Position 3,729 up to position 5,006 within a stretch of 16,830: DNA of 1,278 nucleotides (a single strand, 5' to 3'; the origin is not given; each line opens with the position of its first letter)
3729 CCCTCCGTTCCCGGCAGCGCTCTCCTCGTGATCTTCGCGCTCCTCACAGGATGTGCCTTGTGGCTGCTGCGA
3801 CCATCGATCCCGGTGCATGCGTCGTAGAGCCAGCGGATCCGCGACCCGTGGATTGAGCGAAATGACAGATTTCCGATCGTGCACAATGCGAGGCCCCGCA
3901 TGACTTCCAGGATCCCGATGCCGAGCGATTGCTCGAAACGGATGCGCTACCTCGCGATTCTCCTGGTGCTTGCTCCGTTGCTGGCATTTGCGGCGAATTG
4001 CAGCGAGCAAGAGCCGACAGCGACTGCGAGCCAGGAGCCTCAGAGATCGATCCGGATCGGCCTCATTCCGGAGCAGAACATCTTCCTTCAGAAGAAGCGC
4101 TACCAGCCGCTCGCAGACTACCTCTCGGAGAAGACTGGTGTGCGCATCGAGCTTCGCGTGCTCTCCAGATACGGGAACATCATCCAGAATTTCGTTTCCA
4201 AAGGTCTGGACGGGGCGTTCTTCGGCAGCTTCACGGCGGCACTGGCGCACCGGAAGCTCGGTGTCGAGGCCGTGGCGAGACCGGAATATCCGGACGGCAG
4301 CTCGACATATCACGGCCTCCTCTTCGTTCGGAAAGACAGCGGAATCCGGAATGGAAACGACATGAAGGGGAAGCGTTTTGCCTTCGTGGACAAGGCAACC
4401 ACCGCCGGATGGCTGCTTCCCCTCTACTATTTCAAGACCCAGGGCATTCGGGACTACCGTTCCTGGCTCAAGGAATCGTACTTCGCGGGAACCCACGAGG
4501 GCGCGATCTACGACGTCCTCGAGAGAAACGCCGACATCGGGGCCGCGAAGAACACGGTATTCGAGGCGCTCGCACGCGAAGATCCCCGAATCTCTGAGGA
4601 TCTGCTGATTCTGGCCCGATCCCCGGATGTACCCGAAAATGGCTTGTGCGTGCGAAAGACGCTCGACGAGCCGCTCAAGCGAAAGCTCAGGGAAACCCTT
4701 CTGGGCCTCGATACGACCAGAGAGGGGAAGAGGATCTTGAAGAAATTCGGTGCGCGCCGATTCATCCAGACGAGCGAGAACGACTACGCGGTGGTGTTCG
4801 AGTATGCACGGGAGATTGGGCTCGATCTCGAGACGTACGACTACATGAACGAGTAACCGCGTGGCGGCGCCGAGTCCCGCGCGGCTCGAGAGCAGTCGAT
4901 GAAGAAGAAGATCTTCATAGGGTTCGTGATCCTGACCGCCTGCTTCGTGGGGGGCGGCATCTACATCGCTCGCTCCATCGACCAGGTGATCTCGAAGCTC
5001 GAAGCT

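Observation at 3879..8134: Candidate three-component redox-sensing module: orphan PhnD-like SBP, histidine kinase with a CXXCH c-type heme in its periplasmic loop, sigma-54 NtrC-type regulator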

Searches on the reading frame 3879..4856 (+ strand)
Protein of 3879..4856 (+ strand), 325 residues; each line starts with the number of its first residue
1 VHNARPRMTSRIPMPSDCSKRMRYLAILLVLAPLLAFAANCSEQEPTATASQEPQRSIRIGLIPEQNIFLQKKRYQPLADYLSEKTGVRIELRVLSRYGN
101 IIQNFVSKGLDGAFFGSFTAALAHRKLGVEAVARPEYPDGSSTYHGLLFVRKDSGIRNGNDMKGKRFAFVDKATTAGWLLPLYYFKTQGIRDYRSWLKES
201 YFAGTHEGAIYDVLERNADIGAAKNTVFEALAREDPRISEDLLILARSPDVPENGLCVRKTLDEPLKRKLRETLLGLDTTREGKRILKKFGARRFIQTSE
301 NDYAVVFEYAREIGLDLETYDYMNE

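Call 7: search_protein_families(library=pfam, proteins=[window:3879-4856:+], max_evalue=0.1)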
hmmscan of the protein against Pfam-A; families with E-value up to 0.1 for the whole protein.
window:3879-4856:+ (325 aa): 2 families
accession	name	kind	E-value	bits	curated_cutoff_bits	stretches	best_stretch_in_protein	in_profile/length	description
PF12974.12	Phosphonate-bd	-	4.7e-64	216.5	27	1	60-303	1-242/242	ABC transporter, phosphonate, periplasmic substrate-binding protein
PF07670.19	Gate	-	0.076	13.9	29.6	0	91-151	20-70/104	Nucleoside recognition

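Call 8: search_protein_families(library=ncbifam, proteins=[window:3879-4856:+], max_evalue=0.1)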
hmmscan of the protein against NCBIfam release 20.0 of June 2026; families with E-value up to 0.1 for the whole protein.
window:3879-4856:+ (325 aa): 7 families
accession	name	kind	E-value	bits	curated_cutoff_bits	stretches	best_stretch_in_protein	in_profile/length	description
TIGR03431.1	PhnD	equivalog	1.4e-52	178.9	261.1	1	28-311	8-284/288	phosphonate ABC transporter substrate-binding protein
TIGR01098.1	3A0109s03R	subfamily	8.3e-52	176.2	112.05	1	25-276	5-252/253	phosphate/phosphite/phosphonate ABC transporter substrate-binding protein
TIGR04553.1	ABC_peri_selen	hypoth_equivalog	1.9e-31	109.4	250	1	59-315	3-264/266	putative selenate ABC transporter substrate-binding protein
NF049985.1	SBP_like_Rv1680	exception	2.5e-11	43.8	400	1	78-315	21-264/268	Rv1680 family SBP-like protein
TIGR01728.1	SsuA_fam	subfamily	0.0013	18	163.5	1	59-174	2-113/290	aliphatic sulfonate ABC transporter substrate-binding protein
TIGR02122.1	TRAP_TAXI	subfamily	0.02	13.7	84.35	1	148-172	125-149/320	TAXI family TRAP transporter solute-binding subunit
NF040750.1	tetrathio_HK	equivalog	0.072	11.6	750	1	146-195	99-148/555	tetrathionate respiration histidine kinase TtrS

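Call 31: search_solved_structures(query=window:3918-4856:+, max_evalue=0.001, show_alignments=3)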
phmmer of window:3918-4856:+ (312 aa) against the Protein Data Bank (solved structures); distinct sequences matched with E-value up to 0.001: 21.
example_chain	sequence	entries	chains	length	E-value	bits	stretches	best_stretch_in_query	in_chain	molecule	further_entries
5o2j_A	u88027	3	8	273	4.9e-31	111.2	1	44-306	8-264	Probable phosphite transport system-binding protein PtxB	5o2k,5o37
5lv1_A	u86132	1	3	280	9.3e-26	93.9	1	36-307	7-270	PtxB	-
5jvb_A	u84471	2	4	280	4.7e-25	91.5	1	40-305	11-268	Phosphonate ABC transporter, periplasmic phosphonate-binding protein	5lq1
7s6g_A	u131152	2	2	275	8.3e-23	84.2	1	43-301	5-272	Phosphonate ABC type transporter/ substrate binding component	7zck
6ghq_A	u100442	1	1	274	1.9e-21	79.7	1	59-307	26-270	Probable phosphite transport system-binding protein HtxB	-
3p7i_A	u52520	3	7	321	4.1e-21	78.6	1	37-287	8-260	PhnD, subunit of alkylphosphonate ABC transporter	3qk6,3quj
3s4u_A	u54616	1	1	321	5.1e-21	78.3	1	37-287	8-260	PhnD, subunit of alkylphosphonate ABC transporter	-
5me4_A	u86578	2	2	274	9.4e-21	77.4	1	59-307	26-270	Probable phosphite transport system-binding protein HtxB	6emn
6ght_A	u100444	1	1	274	2.4e-20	76.1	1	59-307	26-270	Probable phosphite transport system-binding protein HtxB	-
5lq5_A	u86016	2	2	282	8.1e-18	67.8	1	44-301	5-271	Putative phosphonate binding protein for ABC transporter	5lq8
3n5l_A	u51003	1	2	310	2e-15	60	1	44-290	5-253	Binding protein component of ABC phosphonate transporter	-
6x6b_A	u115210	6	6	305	2.3e-14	56.5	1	58-300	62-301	ArrX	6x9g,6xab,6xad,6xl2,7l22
6x8w_A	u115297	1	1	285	2.9e-13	52.8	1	58-300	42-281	ArrX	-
6esv_A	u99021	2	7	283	5.8e-12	48.6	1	40-293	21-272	Putative periplasmic phosphite-binding-like protein (Pbl) PtxB-like protein designated Aio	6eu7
6esk_A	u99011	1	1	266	6.3e-12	48.4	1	40-293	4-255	Putative periplasmic phosphite-binding-like protein (Pbl) PtxB-like protein designated Aio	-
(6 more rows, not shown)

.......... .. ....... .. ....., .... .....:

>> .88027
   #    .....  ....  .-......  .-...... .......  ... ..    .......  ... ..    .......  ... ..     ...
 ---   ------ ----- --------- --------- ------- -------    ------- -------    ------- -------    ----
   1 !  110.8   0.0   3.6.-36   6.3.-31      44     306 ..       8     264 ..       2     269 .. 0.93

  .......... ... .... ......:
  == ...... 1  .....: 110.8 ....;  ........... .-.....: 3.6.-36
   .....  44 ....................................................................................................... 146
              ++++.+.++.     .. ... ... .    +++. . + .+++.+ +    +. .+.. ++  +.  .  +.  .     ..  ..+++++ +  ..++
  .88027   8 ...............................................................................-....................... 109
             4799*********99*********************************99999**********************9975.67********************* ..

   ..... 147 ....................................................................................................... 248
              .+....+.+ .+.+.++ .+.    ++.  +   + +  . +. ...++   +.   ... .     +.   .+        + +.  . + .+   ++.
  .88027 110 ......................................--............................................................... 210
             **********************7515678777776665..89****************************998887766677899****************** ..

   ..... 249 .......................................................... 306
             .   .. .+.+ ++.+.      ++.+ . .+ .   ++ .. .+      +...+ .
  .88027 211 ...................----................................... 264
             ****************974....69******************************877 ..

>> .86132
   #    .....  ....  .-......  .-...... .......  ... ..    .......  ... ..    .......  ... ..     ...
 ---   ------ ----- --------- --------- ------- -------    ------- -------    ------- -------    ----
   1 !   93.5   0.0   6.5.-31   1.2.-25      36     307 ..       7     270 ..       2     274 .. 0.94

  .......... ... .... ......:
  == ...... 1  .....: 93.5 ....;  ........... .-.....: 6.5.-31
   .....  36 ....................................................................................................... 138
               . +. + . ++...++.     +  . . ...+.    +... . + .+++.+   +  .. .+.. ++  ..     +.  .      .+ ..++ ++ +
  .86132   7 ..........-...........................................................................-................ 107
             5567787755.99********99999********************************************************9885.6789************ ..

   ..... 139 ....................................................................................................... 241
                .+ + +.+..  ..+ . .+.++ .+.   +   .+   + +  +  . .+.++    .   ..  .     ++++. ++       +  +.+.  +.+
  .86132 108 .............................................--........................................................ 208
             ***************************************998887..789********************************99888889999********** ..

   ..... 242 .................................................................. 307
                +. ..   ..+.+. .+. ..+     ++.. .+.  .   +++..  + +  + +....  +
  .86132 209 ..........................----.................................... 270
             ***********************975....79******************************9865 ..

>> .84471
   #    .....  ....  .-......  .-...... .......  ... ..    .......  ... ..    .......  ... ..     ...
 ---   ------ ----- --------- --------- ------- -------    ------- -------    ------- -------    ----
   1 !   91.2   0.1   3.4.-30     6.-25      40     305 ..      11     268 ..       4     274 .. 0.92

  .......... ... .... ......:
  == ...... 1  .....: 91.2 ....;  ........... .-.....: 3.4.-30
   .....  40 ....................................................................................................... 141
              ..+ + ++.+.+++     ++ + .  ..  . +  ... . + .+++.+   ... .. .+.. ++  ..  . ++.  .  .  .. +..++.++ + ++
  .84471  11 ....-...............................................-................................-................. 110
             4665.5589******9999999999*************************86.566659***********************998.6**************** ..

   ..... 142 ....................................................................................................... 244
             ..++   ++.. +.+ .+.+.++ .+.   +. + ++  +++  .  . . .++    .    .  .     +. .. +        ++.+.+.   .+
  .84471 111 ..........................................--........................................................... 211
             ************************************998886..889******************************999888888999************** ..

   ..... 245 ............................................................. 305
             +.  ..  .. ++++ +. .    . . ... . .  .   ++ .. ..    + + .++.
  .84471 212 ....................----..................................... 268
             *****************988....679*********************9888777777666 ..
